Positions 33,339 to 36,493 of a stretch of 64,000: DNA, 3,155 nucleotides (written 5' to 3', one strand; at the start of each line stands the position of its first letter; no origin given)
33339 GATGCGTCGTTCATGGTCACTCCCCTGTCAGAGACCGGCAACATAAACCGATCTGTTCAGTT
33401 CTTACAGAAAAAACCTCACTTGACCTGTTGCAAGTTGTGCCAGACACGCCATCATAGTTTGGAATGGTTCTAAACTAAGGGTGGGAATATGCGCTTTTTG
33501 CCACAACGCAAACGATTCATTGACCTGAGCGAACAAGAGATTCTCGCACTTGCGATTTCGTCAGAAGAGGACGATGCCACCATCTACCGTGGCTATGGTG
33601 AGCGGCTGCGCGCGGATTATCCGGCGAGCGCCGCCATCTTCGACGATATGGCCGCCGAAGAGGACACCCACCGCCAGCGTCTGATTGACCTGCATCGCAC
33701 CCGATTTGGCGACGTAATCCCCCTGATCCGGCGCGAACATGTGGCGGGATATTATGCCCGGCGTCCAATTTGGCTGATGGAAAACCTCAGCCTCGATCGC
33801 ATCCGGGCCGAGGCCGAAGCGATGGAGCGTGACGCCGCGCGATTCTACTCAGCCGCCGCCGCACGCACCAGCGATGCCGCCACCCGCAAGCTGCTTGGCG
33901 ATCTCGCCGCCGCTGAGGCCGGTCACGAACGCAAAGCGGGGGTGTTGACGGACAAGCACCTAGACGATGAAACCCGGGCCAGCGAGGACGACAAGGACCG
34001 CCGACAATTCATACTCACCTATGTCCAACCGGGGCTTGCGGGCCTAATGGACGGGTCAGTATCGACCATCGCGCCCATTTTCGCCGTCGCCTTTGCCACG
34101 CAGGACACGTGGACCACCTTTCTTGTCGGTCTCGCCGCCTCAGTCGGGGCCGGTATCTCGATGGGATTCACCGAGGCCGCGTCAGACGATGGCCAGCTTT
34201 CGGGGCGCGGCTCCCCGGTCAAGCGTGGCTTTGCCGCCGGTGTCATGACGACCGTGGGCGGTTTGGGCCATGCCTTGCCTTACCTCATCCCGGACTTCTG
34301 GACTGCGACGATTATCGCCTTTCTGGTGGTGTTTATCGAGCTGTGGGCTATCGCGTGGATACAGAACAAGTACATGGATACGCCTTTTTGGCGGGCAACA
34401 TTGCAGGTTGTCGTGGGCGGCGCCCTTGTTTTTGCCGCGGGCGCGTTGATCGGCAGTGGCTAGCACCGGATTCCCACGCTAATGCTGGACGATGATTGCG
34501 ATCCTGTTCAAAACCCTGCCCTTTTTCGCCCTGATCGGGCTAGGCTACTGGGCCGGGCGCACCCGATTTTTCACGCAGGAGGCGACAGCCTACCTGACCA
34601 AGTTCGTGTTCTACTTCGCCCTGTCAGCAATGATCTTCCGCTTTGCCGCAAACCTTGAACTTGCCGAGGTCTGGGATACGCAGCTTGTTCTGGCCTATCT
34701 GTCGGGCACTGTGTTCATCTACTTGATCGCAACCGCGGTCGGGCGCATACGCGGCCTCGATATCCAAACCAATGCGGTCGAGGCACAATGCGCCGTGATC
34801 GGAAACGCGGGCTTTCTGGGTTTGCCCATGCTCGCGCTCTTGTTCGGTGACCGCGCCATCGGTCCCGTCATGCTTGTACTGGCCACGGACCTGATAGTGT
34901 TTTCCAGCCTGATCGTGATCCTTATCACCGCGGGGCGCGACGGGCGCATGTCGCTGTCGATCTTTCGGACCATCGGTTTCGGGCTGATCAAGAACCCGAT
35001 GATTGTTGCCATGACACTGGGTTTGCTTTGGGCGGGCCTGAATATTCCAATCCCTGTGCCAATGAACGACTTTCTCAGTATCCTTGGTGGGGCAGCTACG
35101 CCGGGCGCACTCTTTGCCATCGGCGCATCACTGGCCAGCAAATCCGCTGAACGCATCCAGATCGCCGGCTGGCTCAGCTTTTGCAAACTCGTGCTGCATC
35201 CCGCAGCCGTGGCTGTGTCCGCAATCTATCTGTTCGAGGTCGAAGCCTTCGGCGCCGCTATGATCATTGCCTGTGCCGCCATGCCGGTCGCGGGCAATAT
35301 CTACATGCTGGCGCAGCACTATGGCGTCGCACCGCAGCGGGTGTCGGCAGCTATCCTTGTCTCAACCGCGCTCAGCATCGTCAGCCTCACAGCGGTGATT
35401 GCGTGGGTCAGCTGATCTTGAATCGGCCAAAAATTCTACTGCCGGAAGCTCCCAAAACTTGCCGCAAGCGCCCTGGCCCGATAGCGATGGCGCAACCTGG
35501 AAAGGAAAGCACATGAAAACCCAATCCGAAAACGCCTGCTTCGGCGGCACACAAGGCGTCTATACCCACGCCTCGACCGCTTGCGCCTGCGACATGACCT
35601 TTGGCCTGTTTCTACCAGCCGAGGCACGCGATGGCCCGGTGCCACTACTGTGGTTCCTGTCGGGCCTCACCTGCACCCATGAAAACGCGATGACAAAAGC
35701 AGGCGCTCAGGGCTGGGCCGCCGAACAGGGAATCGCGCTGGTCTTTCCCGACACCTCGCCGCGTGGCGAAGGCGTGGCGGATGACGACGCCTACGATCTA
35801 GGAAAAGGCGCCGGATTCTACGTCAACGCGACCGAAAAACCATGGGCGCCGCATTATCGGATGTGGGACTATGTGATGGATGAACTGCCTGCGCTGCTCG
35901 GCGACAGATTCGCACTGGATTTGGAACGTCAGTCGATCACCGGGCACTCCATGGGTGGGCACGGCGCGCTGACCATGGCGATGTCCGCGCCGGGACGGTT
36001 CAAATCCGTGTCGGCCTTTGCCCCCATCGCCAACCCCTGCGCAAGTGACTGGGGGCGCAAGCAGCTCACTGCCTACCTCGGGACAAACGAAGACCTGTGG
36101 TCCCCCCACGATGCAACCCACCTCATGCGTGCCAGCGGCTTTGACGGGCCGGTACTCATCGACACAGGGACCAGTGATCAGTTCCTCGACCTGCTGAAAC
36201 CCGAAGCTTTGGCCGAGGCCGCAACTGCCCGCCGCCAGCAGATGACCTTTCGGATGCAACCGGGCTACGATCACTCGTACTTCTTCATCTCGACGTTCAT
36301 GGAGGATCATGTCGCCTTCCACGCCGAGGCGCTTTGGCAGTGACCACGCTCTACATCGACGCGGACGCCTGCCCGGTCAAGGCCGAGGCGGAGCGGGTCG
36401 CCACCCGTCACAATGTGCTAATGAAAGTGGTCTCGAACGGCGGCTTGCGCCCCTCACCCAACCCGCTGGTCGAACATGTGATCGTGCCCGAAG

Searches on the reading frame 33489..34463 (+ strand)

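Call 26: search_protein_families(library=pfam, proteins=[window:33489-34463:+], max_evalue=0.01)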
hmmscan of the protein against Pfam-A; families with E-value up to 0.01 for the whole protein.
window:33489-34463:+ (324 aa): 3 families
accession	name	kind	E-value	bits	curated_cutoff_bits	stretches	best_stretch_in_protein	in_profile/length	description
PF02915.23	Rubrerythrin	-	4.5e-31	108.5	22.8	1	17-150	1-133/137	Rubrerythrin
PF01988.24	VIT1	-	1.3e-12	48.4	28.1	2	241-322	131-213/214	VIT family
PF15155.11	MRFAP1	-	0.0031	18.5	27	1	61-126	16-80/119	MORF4 family-associated protein1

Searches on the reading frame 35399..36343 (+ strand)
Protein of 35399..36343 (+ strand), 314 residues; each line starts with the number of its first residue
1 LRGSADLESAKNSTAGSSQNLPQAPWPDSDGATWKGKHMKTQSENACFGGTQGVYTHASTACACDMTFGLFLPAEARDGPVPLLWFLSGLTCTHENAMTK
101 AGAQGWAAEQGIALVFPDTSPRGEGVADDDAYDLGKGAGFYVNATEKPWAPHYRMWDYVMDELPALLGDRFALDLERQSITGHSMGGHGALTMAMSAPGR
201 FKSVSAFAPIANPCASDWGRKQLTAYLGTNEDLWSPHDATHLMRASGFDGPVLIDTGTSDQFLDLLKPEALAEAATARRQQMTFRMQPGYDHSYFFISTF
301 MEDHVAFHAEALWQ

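Call 26: search_protein_families(library=pfam, proteins=[window:35399-36343:+], max_evalue=0.01)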
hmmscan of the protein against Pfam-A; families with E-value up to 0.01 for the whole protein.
window:35399-36343:+ (314 aa): 6 families
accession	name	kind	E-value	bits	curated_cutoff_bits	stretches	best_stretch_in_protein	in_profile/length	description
PF00756.26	Esterase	-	6.9e-55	187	22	1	59-305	1-249/251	Putative esterase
PF00326.27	Peptidase_S9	-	7.4e-08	32.6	22.6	1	168-294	56-189/213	Prolyl oligopeptidase family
PF00561.26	Abhydrolase_1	-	0.00037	20.7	25.8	1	146-212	42-103/245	alpha/beta hydrolase fold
PF12146.15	Hydrolase_4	-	0.00079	19.2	27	0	179-213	79-113/239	Serine aminopeptidase, S33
PF01738.24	DLH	-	0.0037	17.3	21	1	178-296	99-190/217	Dienelactone hydrolase family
PF12740.14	PETase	-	0.0052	16.6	28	0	173-211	122-159/263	PET hydrolase-like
